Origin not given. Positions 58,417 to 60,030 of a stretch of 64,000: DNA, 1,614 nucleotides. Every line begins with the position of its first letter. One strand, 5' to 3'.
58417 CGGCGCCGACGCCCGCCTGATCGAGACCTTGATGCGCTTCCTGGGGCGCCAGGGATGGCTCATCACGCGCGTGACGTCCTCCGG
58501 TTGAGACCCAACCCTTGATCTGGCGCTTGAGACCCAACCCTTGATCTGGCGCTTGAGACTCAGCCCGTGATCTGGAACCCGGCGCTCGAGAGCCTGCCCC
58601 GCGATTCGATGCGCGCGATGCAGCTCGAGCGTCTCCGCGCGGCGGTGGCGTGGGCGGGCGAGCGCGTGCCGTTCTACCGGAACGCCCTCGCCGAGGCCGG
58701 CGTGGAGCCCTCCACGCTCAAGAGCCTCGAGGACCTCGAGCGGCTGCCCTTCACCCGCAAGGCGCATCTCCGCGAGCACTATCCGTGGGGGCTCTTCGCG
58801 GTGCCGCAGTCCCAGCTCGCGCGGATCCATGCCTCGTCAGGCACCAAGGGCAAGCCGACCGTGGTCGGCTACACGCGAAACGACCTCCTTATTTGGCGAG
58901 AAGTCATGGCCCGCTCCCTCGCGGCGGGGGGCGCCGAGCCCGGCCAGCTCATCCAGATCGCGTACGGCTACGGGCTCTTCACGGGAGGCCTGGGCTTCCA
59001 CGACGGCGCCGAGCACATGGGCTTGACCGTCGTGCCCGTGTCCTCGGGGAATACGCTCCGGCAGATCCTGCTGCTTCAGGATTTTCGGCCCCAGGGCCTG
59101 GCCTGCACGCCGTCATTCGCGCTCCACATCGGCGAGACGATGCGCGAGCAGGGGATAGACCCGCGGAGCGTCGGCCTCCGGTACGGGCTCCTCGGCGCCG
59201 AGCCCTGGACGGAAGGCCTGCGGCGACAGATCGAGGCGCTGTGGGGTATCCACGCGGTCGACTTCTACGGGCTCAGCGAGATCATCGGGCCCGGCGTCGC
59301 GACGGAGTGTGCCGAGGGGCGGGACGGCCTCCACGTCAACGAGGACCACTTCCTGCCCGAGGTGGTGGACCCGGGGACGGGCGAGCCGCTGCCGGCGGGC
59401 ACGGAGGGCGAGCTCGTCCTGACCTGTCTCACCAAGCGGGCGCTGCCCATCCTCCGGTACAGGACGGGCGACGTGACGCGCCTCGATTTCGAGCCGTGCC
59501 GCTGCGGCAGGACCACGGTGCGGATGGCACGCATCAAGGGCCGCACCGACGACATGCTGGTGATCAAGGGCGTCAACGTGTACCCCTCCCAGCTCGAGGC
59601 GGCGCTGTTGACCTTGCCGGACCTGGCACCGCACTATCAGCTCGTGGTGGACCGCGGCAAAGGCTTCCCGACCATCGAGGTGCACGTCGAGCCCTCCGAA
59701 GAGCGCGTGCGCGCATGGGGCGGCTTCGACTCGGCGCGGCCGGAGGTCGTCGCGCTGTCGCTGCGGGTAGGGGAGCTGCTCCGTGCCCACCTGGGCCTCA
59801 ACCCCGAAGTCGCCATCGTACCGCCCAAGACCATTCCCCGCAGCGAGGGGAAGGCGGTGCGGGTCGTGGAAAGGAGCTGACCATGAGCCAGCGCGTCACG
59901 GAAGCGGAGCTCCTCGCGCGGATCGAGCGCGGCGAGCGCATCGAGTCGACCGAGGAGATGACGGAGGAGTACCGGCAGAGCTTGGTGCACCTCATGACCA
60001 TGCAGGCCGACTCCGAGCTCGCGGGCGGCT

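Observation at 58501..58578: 26-bp triple tandem repeat derived from, and overlapping, the 5' end of the PaaK-like gene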

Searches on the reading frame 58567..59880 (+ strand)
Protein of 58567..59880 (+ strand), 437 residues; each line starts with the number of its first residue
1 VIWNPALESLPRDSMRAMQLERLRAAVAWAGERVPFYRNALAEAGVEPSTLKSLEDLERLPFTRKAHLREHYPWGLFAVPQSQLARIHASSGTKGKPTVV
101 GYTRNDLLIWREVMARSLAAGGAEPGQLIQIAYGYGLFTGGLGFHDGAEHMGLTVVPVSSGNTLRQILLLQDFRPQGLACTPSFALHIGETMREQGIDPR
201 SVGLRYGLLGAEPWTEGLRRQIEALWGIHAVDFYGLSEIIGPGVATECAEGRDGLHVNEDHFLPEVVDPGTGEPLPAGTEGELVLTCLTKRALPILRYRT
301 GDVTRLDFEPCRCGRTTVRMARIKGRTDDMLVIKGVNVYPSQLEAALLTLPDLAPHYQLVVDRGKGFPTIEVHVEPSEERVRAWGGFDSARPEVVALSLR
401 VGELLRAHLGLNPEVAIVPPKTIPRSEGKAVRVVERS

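Call 8: find_homologous_proteins(query=window:58567-59880:+, max_evalue=1e-50)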
Query window:58567-59880:+ (437 aa): 7998 proteins with E <= 1e-50 among 8000 candidates; the best 120 are listed.
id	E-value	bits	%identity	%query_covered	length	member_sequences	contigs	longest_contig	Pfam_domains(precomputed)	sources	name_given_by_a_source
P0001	9.9e-295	995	100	100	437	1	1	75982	PF00501.35,PF14535.13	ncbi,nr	ncbi:MAG TPA: phenylacetate--CoA ligase [Methylomirabilota bacterium]|nr:phenylacetate--CoA ligase [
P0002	4.8e-289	976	97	100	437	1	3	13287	PF00501.35,PF14535.13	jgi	jgi:phenylacetate-CoA ligase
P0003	1.5e-287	971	98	100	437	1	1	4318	PF00501.35,PF14535.13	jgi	-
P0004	1.3e-285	965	97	100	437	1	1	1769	PF00501.35,PF14535.13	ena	-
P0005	3.4e-285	964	97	100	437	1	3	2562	PF00501.35,PF14535.13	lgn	-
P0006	5.8e-285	963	96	100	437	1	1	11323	PF00501.35,PF14535.13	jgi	jgi:phenylacetate-CoA ligase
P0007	2.6e-284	961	96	100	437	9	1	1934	PF00501.35,PF14535.13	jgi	jgi:phenylacetate-CoA ligase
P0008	6.1e-284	960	96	100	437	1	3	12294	PF00501.35,PF14535.13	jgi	jgi:phenylacetate-CoA ligase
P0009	3.3e-283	957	96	100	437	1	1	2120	PF00501.35,PF14535.13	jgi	-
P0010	5.1e-283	957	96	100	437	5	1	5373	PF00501.35,PF14535.13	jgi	jgi:phenylacetate-CoA ligase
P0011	5.9e-283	956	96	100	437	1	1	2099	PF00501.35,PF14535.13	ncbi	-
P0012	5.9e-282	953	96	100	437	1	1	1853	PF00501.35,PF14535.13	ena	-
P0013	8.3e-276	933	97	97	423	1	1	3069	PF00501.35,PF14535.13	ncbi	-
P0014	2.6e-273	925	96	97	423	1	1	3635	PF00501.35,PF14535.13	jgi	jgi:phenylacetate-CoA ligase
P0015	2.2e-269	912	90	100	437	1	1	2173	PF00501.35,PF14535.13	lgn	-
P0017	3.9e-259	878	87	100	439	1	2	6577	PF00501.35,PF14535.13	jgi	jgi:phenylacetate-CoA ligase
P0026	5.7e-256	867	86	100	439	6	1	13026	PF00501.35,PF14535.13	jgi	jgi:phenylacetate-CoA ligase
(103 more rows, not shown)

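Call 9: find_related_loci(query=window:58567-59877:+, collection=genome_contigs, flank=3000)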
Query window:58567-59877:+ (437 aa) in genome_contigs; peptide patterns used: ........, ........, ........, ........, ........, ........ (x = any residue, [..] = any of these).
600 stretches matched a pattern (row limit reached: there are more); 564 encode a relative of the query (tblastn E <= 1e-3); the best 80 are kept; 80 distinct loci.
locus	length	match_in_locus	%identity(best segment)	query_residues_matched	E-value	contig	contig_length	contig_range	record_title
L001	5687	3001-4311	87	1-437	0e+0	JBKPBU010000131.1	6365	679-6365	MAG: Candidatus Methylomirabilota bacterium isolate GB_EKS_MAG_00070 GB_EKS_000000996487, whole genome shotgun sequence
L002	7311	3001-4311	80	1-437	0e+0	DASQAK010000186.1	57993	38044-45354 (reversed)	MAG TPA_asm: Candidatus Methylomirabilota bacterium isolate SMAG_U11643 k141_1650215, whole genome shotgun sequence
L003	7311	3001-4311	77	1-437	0e+0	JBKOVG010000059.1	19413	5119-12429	MAG: Candidatus Methylomirabilota bacterium isolate GM_EKS_MAG_00050 GM_EKS_000001574927, whole genome shotgun sequence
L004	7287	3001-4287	78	1-429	0e+0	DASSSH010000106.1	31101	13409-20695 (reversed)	MAG TPA_asm: Candidatus Methylomirabilota bacterium isolate SMAG_U510 k141_230573, whole genome shotgun sequence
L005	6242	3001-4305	77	1-436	0e+0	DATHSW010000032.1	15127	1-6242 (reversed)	MAG TPA_asm: Candidatus Deferrimicrobiaceae bacterium isolate SMAG_U16061 k141_476537, whole genome shotgun sequence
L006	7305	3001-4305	78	1-436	0e+0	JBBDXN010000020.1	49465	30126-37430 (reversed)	MAG: Candidatus Rokuibacteriota bacterium isolate LejiaD_70_14 Lejia_D_1219_length_49465_cov_9, whole genome shotgun seq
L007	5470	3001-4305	78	1-436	0e+0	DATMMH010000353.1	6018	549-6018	MAG TPA_asm: Candidatus Dormiibacterota bacterium isolate SMAG_U12818 k141_290757, whole genome shotgun sequence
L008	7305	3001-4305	76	1-436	0e+0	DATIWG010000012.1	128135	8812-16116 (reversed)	MAG TPA_asm: Nitrosotalea sp. isolate SMAG_U15217 k141_726901, whole genome shotgun sequence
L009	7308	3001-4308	74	1-437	0e+0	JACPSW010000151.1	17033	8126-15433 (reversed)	MAG: Candidatus Rokuibacteriota bacterium isolate NC_groundwater_716_Ag_S-0.2um_69_13 S36_SO-2_scaffold_676299, whole ge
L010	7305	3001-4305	77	1-436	0e+0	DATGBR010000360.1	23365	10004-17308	MAG TPA_asm: Candidatus Methylomirabilota bacterium isolate SMAG_U9627 k141_287145, whole genome shotgun sequence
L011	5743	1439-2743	78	1-436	0e+0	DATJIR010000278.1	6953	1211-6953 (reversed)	MAG TPA_asm: Verrucomicrobiia bacterium isolate SMAG_U15543 k141_6619471, whole genome shotgun sequence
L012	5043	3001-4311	76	1-437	0e+0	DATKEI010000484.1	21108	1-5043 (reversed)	MAG TPA_asm: Candidatus Binatia bacterium isolate SMAG_U14495 k141_2090554, whole genome shotgun sequence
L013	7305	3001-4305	77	1-436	0e+0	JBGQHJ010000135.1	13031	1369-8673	MAG: Candidatus Methylomirabilia bacterium isolate OBJ2_061818_070_75 k141_288772_length_13031_cov_15.9646, whole genome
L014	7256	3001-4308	74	1-437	0e+0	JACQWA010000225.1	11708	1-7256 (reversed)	MAG: Candidatus Rokuibacteriota bacterium isolate NC_groundwater_1477_Ag_S-0.65um_67_43 S_p65_S5_coassembly_k141_2789674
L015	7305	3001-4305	77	1-436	0e+0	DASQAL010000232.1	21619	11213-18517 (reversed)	MAG TPA_asm: Candidatus Acidoferrum sp. isolate SMAG_U11644 k141_2219814, whole genome shotgun sequence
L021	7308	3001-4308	76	1-436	0e+0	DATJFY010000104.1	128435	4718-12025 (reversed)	MAG TPA_asm: Verrucomicrobiia bacterium isolate SMAG_U15472 k141_9665916, whole genome shotgun sequence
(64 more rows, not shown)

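Call 11: find_encoding_contigs(protein=P0002, flank=2500, max_places=4)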
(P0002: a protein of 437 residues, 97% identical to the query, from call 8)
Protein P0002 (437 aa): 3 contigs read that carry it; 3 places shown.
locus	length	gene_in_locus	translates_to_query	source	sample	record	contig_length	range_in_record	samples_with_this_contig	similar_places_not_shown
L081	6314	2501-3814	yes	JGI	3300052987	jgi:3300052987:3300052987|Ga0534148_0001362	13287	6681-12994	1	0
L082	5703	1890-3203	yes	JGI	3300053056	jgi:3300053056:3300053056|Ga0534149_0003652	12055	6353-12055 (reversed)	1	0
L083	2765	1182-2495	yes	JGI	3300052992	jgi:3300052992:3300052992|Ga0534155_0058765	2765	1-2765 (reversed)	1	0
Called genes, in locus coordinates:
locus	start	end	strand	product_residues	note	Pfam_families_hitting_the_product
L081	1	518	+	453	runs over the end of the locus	PF00919:UPF0004, PF04055:Radical_SAM, PF01938:TRAM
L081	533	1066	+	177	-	PF02577:BFN_dom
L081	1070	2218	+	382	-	PF20706:GT4-conflict, PF13439:Glyco_transf_4, PF13579:Glyco_trans_4_4, PF00534:Glycos_transf_1, PF13692:Glyco_trans_1_4, PF13524:Glyco_trans_1_2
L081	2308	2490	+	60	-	-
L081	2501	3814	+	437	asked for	PF00501:AMP-binding, PF14535:AMP-binding_C_2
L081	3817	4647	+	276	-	PF05138:PaaA_PaaC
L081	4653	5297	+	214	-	PF00263:Secretin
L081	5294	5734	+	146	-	PF14539:DUF4442 (weak), PF13622:4HBT_3 (weak), PF03061:4HBT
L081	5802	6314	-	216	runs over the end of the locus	PF09976:TPR_21, PF13174:TPR_6 (faint)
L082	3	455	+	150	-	?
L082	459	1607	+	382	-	PF20706:GT4-conflict, PF13439:Glyco_transf_4, PF13579:Glyco_trans_4_4, PF00534:Glycos_transf_1, PF13692:Glyco_trans_1_4, PF13524:Glyco_trans_1_2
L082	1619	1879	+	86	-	-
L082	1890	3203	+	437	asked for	PF00501:AMP-binding, PF14535:AMP-binding_C_2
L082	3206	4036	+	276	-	PF05138:PaaA_PaaC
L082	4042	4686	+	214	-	PF00263:Secretin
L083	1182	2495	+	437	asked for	PF00501:AMP-binding, PF14535:AMP-binding_C_2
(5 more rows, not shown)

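Call 12: find_encoding_contigs(protein=P0003, flank=2500, max_places=3)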
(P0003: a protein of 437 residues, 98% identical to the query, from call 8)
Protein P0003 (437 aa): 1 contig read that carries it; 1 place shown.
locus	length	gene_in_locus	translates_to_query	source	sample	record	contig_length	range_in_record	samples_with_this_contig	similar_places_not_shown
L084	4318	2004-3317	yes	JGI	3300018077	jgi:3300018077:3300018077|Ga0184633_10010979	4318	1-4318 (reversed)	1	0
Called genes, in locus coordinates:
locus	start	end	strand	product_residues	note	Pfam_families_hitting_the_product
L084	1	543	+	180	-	?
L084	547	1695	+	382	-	PF20706:GT4-conflict, PF13439:Glyco_transf_4, PF13579:Glyco_trans_4_4, PF00534:Glycos_transf_1, PF13692:Glyco_trans_1_4, PF13524:Glyco_trans_1_2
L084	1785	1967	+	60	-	-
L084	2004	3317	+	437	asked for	PF00501:AMP-binding, PF14535:AMP-binding_C_2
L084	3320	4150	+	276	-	PF05138:PaaA_PaaC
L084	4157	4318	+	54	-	?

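Call 13: find_encoding_contigs(protein=P0006, flank=2500, max_places=3)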
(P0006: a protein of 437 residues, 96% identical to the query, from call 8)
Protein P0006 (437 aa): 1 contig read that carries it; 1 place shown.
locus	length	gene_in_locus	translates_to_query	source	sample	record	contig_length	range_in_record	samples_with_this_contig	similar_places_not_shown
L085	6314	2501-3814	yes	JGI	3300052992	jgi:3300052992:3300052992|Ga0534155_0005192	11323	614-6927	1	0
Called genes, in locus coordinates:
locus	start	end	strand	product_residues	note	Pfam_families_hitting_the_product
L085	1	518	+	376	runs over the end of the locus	PF04055:Radical_SAM, PF01938:TRAM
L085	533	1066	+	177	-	PF02577:BFN_dom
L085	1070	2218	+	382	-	PF20706:GT4-conflict, PF13439:Glyco_transf_4, PF13579:Glyco_trans_4_4, PF00534:Glycos_transf_1, PF13692:Glyco_trans_1_4, PF13524:Glyco_trans_1_2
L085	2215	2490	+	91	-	-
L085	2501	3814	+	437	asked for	PF00501:AMP-binding, PF14535:AMP-binding_C_2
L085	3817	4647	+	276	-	PF05138:PaaA_PaaC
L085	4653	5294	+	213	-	PF00263:Secretin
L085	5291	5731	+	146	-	PF14539:DUF4442 (weak), PF13622:4HBT_3 (weak), PF03061:4HBT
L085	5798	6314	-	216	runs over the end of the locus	PF09976:TPR_21, PF13174:TPR_6 (faint)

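Call 14: find_encoding_contigs(protein=P0008, flank=2500, max_places=4)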
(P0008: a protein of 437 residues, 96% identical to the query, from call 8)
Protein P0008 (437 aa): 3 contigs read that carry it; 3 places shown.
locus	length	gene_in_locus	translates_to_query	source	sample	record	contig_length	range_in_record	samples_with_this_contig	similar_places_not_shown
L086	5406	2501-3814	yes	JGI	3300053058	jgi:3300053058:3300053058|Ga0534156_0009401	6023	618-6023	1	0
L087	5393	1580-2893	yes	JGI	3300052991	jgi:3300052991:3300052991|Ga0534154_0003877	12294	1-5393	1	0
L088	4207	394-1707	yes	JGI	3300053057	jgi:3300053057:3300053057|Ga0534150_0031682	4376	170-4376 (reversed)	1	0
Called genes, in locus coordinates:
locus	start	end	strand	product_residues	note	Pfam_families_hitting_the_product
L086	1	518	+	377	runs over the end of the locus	PF04055:Radical_SAM, PF01938:TRAM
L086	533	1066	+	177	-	PF02577:BFN_dom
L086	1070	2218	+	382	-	PF20706:GT4-conflict, PF13439:Glyco_transf_4, PF13579:Glyco_trans_4_4, PF00534:Glycos_transf_1, PF13692:Glyco_trans_1_4, PF13524:Glyco_trans_1_2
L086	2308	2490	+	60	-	-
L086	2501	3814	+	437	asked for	PF00501:AMP-binding, PF14535:AMP-binding_C_2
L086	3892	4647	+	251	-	PF05138:PaaA_PaaC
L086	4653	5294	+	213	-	PF00263:Secretin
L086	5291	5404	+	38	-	?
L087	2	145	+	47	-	?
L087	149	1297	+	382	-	PF20706:GT4-conflict, PF13439:Glyco_transf_4, PF13579:Glyco_trans_4_4, PF00534:Glycos_transf_1, PF13692:Glyco_trans_1_4, PF13524:Glyco_trans_1_2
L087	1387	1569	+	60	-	-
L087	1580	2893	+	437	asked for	PF00501:AMP-binding, PF14535:AMP-binding_C_2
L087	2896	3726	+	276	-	PF05138:PaaA_PaaC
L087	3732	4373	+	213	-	PF00263:Secretin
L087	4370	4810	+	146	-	PF14539:DUF4442 (weak), PF13622:4HBT_3 (weak), PF03061:4HBT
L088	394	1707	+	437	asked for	PF00501:AMP-binding, PF14535:AMP-binding_C_2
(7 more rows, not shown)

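Call 17: find_encoding_contigs(protein=P0013, flank=1500, max_places=3)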
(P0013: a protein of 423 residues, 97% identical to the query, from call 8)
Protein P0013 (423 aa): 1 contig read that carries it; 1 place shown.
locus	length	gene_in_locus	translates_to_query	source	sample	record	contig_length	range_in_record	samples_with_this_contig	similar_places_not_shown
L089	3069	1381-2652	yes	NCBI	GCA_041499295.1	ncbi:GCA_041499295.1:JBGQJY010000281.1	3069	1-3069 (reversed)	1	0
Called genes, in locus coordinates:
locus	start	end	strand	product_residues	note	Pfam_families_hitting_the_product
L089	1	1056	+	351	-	?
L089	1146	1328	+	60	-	-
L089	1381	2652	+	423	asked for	PF00501:AMP-binding, PF14535:AMP-binding_C_2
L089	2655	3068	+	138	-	?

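Call 18: find_encoding_contigs(protein=P0014, flank=1500, max_places=3)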
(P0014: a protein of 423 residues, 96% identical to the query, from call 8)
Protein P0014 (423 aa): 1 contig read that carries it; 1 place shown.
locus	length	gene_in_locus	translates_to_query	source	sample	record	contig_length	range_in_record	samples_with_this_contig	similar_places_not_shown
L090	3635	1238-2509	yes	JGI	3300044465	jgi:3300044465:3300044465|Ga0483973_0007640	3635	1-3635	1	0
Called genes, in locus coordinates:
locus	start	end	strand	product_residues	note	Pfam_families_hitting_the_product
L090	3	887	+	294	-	?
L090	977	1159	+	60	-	-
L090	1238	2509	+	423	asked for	PF00501:AMP-binding, PF14535:AMP-binding_C_2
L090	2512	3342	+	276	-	PF05138:PaaA_PaaC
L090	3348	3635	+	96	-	?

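Call 19: find_encoding_contigs(protein=P0010, flank=1500, max_places=3)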
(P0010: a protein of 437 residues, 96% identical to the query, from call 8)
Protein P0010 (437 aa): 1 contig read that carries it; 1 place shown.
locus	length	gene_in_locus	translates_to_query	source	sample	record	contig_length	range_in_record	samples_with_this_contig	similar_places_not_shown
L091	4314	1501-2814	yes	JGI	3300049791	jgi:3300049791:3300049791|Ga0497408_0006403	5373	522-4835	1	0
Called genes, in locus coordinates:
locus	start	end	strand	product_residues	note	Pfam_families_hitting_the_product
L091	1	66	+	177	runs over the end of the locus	PF02577:BFN_dom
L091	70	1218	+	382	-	PF20706:GT4-conflict, PF13439:Glyco_transf_4, PF13579:Glyco_trans_4_4, PF00534:Glycos_transf_1, PF13692:Glyco_trans_1_4, PF13524:Glyco_trans_1_2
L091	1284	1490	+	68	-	-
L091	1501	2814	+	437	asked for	PF00501:AMP-binding, PF14535:AMP-binding_C_2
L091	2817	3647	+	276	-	PF05138:PaaA_PaaC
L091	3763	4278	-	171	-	PF13174:TPR_6 (faint), PF13432:TPR_16 (faint)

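Call 20: find_encoding_contigs(protein=P0015, flank=1500, max_places=3)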
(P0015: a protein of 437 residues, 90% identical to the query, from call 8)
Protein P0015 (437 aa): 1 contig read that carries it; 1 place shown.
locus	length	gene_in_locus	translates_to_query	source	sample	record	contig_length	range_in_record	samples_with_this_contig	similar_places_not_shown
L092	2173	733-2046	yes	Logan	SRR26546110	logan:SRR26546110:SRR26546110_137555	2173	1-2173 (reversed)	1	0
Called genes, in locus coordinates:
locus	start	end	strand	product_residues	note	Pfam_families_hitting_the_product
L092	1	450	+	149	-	?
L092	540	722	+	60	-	-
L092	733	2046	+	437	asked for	PF00501:AMP-binding, PF14535:AMP-binding_C_2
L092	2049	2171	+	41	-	?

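Call 24: search_protein_families(library=pfam, proteins=[window:58567-59877:+], max_evalue=1)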
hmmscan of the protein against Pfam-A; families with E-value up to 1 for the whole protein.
window:58567-59877:+ (437 aa): 2 families
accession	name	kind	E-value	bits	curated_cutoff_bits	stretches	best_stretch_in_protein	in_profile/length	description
PF14535.12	AMP-binding_C_2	-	1.3e-20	73.9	25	1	335-435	1-94/96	AMP-binding enzyme C-terminal domain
PF00501.34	AMP-binding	-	4.5e-11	42.6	29.9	1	80-285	160-374/384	AMP-binding enzyme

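Call 25: search_protein_families(library=ncbifam, proteins=[window:58567-59877:+], max_evalue=1)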
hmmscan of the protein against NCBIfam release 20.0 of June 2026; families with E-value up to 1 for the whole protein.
window:58567-59877:+ (437 aa): 37 families (the best 25 are shown)
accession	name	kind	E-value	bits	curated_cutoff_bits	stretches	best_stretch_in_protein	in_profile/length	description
TIGR02155.1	PA_CoA_ligase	equivalog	1.7e-163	544.1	646.3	1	8-436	1-421/422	phenylacetate--CoA ligase PaaK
NF041878.1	paak_haloarch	equivalog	9.8e-159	528.5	700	1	7-434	5-424/427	phenylacetate--CoA ligase PaaK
NF045666.1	DVU1553_fam_AMP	equivalog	2.8e-56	191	300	1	9-326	17-330/331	DVU_1553 family AMP-dependent CoA ligase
NF053551.1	FlxY_rubin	equivalog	8.1e-55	186.2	520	1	12-419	6-401/424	flexirubin biosynthesis putative acyl-CoA ligase FlxY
TIGR03335.1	F390_ftsA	equivalog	2.3e-41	141.9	458.7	1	4-361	3-366/445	coenzyme F390 synthetase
NF041217.1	BagE_FevW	exception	7.2e-39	133.9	800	1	13-351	11-335/424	bagremycin/ferroverdin synthetase BagE/FevW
NF004837.0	PRK06187.1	subfamily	1.7e-09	36.5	476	2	81-246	169-330/531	long-chain-fatty-acid--CoA ligase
TIGR02304.1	aden_form_hyp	equivalog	6.4e-09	35.3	251.9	1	245-334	252-333/430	F390 synthetase-related protein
NF006624.1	PRK09192.1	subfamily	1.1e-05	24.1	600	1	323-433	452-554/567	fatty acyl-AMP ligase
NF053567.1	HBDA_AROS1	equivalog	5e-05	21.9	1000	1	324-379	413-468/523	3-hydroxybenzoate--CoA ligase HbdA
TIGR01733.1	AA-adenyl-dom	subfamily_domain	7.9e-05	21.6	317.4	1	81-285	119-324/409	amino acid adenylation domain-containing protein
NF004114.0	PRK05605.1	equivalog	0.00016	20.1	766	1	155-354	295-496/575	long-chain-fatty-acid--CoA ligase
NF005801.1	PRK07656.1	equivalog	0.00041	19.1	657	1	321-354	397-430/500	FadD3 family acyl-CoA ligase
NF005676.0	PRK07470.1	equivalog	0.0005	18.8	774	1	298-354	409-456/544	acyl-CoA synthetase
NF009922.0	PRK13383.1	equivalog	0.00056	18.6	987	1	323-355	418-450/528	acyl-CoA synthetase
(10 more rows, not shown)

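Call 29: find_encoding_contigs(protein=P0005, flank=1500, max_places=3)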
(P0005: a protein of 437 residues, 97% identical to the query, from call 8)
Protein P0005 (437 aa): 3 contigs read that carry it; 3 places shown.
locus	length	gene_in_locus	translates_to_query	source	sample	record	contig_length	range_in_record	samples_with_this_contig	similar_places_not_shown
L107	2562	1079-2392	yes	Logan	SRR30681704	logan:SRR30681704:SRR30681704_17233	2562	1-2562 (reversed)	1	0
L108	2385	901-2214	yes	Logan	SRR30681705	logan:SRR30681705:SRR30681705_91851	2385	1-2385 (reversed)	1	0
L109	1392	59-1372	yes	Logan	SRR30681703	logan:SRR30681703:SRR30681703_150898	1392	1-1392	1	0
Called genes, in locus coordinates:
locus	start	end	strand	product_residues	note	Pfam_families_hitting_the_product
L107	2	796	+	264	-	?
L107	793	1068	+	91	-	-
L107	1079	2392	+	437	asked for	PF00501:AMP-binding, PF14535:AMP-binding_C_2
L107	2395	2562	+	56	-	?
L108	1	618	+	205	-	?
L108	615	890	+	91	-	-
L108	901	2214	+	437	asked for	PF00501:AMP-binding, PF14535:AMP-binding_C_2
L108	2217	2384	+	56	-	?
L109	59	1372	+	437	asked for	PF00501:AMP-binding, PF14535:AMP-binding_C_2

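Call 30: find_encoding_contigs(protein=P0004, flank=1500, max_places=3)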
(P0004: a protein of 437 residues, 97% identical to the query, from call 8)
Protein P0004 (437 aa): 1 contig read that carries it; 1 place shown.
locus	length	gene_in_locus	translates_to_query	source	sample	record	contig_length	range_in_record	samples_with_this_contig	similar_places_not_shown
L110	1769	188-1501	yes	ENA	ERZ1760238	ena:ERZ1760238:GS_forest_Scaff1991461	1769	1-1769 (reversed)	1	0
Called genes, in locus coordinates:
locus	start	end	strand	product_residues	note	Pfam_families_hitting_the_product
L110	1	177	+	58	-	?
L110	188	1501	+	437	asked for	PF00501:AMP-binding, PF14535:AMP-binding_C_2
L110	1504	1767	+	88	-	?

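Call 31: find_encoding_contigs(protein=P0017, flank=1500, max_places=3)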
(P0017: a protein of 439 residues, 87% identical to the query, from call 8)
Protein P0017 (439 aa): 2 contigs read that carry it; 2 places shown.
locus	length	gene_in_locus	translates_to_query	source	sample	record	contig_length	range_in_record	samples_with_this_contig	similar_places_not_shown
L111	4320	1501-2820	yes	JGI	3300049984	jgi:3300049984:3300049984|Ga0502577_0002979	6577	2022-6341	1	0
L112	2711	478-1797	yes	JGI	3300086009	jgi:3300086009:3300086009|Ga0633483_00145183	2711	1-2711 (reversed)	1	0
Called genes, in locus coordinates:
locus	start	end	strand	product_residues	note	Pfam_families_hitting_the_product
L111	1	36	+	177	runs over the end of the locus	PF02577:BFN_dom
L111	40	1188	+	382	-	PF20706:GT4-conflict, PF13439:Glyco_transf_4, PF13579:Glyco_trans_4_4, PF00534:Glycos_transf_1, PF13692:Glyco_trans_1_4, PF13524:Glyco_trans_1_2 (weak)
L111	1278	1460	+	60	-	-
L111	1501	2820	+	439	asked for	PF00501:AMP-binding, PF14535:AMP-binding_C_2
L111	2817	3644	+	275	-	PF05138:PaaA_PaaC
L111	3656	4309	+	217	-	PF00263:Secretin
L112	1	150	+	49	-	?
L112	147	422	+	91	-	-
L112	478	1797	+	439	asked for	PF00501:AMP-binding, PF14535:AMP-binding_C_2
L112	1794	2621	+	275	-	PF05138:PaaA_PaaC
